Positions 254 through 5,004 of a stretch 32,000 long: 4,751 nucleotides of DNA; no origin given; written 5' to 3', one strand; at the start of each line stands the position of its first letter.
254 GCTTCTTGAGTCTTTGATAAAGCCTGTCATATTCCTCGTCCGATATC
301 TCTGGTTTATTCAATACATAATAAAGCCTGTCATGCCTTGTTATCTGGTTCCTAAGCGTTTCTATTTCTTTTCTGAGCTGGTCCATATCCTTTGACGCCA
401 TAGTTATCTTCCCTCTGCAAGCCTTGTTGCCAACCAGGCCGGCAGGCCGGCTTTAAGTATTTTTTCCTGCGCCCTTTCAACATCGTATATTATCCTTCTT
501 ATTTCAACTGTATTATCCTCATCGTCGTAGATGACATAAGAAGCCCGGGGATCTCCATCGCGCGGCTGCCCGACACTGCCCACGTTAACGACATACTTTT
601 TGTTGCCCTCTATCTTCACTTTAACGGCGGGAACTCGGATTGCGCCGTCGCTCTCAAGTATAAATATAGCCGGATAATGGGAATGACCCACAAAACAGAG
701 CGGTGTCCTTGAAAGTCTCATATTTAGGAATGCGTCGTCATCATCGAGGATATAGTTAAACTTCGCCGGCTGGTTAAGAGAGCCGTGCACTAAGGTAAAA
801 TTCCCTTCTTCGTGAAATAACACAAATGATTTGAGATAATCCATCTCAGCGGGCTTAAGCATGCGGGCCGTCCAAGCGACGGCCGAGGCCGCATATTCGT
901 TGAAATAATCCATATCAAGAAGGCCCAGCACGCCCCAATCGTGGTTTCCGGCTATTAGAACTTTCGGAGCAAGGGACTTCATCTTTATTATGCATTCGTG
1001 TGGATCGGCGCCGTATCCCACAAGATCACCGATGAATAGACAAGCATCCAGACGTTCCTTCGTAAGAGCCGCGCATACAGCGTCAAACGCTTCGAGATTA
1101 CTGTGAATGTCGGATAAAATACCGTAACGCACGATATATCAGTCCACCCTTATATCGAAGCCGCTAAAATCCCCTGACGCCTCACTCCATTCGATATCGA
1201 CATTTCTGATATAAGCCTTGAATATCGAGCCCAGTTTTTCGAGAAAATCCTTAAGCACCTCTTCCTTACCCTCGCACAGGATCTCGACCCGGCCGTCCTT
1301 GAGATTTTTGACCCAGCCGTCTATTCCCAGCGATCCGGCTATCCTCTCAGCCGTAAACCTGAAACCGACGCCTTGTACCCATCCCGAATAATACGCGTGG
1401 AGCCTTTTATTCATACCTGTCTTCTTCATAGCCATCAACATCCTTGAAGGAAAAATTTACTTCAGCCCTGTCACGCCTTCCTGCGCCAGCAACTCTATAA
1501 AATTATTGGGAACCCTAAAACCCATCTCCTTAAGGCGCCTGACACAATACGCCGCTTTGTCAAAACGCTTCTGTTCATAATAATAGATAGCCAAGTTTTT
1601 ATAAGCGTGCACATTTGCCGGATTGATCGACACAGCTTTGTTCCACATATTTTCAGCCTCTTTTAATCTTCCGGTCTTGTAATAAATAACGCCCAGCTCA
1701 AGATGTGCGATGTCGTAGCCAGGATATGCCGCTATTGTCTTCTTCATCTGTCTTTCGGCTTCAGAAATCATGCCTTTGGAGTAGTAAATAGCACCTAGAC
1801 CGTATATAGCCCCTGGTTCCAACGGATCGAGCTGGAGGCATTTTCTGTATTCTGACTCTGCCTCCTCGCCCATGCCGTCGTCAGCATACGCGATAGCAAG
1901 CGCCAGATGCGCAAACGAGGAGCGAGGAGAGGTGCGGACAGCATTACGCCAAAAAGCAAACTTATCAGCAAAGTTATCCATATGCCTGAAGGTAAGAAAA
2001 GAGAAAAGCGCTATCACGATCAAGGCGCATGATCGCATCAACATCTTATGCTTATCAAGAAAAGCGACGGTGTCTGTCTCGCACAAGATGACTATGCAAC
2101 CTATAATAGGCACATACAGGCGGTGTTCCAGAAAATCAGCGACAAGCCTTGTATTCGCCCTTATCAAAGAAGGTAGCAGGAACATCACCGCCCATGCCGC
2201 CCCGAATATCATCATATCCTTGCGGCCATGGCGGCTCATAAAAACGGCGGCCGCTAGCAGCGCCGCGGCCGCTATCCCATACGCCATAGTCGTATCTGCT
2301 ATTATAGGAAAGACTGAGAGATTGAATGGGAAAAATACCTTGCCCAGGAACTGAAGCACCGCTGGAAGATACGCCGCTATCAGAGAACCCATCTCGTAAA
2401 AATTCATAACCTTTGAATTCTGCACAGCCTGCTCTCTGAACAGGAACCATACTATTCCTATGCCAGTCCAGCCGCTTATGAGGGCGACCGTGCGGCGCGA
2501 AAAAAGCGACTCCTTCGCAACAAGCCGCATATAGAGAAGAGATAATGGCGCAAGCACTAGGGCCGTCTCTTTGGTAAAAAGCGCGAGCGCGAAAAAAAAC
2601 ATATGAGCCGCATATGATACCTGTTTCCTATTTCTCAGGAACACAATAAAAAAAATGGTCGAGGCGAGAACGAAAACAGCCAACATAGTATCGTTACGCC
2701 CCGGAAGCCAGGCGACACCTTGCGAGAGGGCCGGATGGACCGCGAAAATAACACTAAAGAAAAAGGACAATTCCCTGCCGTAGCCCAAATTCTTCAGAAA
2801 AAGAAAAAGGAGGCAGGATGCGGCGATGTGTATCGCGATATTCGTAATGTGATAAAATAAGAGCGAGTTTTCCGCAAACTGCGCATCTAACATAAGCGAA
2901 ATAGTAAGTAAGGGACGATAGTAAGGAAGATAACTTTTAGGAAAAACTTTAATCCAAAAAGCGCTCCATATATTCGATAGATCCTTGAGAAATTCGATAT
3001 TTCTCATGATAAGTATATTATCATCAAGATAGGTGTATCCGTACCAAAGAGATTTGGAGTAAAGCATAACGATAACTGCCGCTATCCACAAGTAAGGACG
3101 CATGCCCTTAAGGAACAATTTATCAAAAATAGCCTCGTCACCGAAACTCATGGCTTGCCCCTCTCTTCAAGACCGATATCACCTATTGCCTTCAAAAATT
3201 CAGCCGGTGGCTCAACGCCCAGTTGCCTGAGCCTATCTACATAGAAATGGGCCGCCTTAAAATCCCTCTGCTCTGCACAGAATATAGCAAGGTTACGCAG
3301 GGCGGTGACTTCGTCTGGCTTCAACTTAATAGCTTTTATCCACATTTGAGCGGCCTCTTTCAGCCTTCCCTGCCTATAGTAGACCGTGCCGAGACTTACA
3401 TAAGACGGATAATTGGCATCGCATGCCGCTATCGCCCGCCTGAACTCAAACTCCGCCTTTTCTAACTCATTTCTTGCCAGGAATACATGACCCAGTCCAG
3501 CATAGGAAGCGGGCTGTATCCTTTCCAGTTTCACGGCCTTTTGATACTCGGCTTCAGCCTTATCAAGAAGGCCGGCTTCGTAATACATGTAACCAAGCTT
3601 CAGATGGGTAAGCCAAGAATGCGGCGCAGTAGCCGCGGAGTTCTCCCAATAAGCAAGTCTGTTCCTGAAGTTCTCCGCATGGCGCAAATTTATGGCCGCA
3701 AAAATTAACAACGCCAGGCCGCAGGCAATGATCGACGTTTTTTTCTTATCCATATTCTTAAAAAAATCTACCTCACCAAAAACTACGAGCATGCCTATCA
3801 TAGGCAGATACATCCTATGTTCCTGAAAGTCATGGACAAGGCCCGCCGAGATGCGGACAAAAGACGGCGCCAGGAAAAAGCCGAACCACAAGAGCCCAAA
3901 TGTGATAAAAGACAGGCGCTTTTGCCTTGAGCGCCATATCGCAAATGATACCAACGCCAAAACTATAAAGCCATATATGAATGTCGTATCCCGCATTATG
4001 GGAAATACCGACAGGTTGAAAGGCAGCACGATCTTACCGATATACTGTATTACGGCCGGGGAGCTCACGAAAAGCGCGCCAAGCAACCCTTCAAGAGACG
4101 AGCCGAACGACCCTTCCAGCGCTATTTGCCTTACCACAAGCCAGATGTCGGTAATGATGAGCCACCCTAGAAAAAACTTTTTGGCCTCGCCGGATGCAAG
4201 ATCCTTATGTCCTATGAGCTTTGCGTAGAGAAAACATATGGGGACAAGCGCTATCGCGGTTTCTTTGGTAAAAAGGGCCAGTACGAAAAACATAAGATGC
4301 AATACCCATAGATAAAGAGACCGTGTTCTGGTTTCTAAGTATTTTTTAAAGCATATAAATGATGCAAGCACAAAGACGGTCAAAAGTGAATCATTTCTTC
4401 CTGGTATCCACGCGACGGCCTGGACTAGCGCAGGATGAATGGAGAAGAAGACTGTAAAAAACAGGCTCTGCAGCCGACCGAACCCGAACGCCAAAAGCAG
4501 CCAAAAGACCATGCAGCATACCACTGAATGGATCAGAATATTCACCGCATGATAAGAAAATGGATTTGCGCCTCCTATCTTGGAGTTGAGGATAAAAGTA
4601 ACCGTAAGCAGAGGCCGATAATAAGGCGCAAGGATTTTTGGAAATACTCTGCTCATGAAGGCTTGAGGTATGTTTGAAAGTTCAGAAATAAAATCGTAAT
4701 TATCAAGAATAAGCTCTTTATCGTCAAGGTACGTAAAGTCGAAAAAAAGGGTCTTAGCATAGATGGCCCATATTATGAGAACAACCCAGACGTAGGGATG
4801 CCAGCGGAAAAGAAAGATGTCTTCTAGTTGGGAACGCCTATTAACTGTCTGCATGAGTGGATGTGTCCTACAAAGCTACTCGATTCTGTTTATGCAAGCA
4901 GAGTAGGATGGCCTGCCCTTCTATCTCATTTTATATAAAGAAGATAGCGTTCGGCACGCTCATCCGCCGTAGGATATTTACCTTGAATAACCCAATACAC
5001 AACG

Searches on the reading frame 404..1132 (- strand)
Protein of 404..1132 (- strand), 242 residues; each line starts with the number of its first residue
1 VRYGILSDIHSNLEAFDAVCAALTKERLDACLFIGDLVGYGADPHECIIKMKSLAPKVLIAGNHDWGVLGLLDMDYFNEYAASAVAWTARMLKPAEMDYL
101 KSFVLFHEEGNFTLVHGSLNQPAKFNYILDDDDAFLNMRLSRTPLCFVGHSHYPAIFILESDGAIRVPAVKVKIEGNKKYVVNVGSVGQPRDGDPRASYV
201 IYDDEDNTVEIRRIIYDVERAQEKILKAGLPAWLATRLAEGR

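Call 68: search_protein_families(library=pfam, proteins=[window:404-1132:-], max_evalue=0.00001)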
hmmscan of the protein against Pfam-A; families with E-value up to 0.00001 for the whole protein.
window:404-1132:- (242 aa): 2 families
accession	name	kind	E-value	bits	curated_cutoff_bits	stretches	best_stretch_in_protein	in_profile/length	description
PF12850.12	Metallophos_2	-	2.5e-16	60.5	27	1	1-204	1-151/154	Calcineurin-like phosphoesterase superfamily domain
PF00149.33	Metallophos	-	6.4e-12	46.7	21.5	1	1-138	1-142/191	Calcineurin-like phosphoesterase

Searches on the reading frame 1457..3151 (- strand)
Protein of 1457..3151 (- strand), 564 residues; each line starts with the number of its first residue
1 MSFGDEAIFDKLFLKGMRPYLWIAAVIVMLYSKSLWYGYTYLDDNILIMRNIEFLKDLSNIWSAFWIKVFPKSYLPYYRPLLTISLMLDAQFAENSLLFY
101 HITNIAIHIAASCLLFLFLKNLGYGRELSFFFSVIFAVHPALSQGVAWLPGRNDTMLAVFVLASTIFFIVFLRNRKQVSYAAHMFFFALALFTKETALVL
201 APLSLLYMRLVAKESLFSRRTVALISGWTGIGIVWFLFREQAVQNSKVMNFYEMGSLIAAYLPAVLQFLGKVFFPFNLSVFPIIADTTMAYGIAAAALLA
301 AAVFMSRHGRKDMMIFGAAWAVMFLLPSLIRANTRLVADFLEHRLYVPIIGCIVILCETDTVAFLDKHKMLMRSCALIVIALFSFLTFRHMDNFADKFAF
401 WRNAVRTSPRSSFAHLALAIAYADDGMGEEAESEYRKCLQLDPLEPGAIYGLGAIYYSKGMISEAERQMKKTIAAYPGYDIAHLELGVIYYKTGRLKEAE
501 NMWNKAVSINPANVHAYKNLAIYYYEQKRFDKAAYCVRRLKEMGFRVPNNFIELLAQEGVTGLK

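Call 68: search_protein_families(library=pfam, proteins=[window:1457-3151:-], max_evalue=0.00001)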
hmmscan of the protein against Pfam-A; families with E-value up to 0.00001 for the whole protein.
window:1457-3151:- (564 aa): 10 families
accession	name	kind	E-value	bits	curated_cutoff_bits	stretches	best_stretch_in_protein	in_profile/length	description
PF07719.23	TPR_2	-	2.1e-19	68.4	27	0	482-513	3-34/34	Tetratricopeptide repeat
PF13431.12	TPR_17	-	3e-15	55.6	24.4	0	503-533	2-32/34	Tetratricopeptide repeat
PF00515.34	TPR_1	-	5.2e-15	55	27.8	0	482-513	3-34/34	Tetratricopeptide repeat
PF14559.12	TPR_19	-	2e-14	54.1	25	0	462-502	7-47/68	Tetratricopeptide repeat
PF13424.12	TPR_12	-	8.5e-11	42.3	30.1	1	482-539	5-70/77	Tetratricopeptide repeat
PF13414.12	TPR_11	-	9.9e-11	41.6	26.8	1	488-527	2-41/42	TPR repeat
PF13428.12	TPR_14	-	1.8e-10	40.9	23.5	0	414-454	3-43/44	Tetratricopeptide repeat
PF13432.12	TPR_16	-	2e-10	41.3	32.7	0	484-536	1-53/65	Tetratricopeptide repeat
PF13181.12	TPR_8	-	2.4e-08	34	25.7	0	483-513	4-34/34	Tetratricopeptide repeat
PF13374.12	TPR_10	-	1e-07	32.2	27.5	0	486-509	8-31/42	Tetratricopeptide repeat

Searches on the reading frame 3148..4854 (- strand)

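Call 68: search_protein_families(library=pfam, proteins=[window:3148-4854:-], max_evalue=0.00001)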
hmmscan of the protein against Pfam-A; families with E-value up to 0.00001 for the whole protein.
window:3148-4854:- (568 aa): 11 families
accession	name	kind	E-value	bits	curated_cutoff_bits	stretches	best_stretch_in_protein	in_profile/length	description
PF07719.23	TPR_2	-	1.3e-13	50.3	27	0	485-514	4-33/34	Tetratricopeptide repeat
PF13414.12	TPR_11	-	6.4e-13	48.6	26.8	1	489-523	1-35/42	TPR repeat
PF00515.34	TPR_1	-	1.5e-12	47.2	27.8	0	484-514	3-33/34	Tetratricopeptide repeat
PF13432.12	TPR_16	-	1.4e-10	41.9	32.7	0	488-535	3-50/65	Tetratricopeptide repeat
PF13181.12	TPR_8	-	3.5e-10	39.7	25.7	0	483-514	2-33/34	Tetratricopeptide repeat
PF13431.12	TPR_17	-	7.6e-10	38.7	24.4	0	471-501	2-32/34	Tetratricopeptide repeat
PF13424.12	TPR_12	-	3.3e-09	37.2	30.1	0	485-538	6-67/77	Tetratricopeptide repeat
PF13428.12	TPR_14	-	3.7e-07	30.6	23.5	0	486-524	5-43/44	Tetratricopeptide repeat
PF14559.12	TPR_19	-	9.2e-07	29.5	25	0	494-544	3-53/68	Tetratricopeptide repeat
PF17874.7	TPR_MalT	-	2.3e-06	27.6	45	0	389-507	55-186/336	MalT-like TPR region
PF13374.12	TPR_10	-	7.7e-06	26.2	27.5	0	484-511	4-31/42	Tetratricopeptide repeat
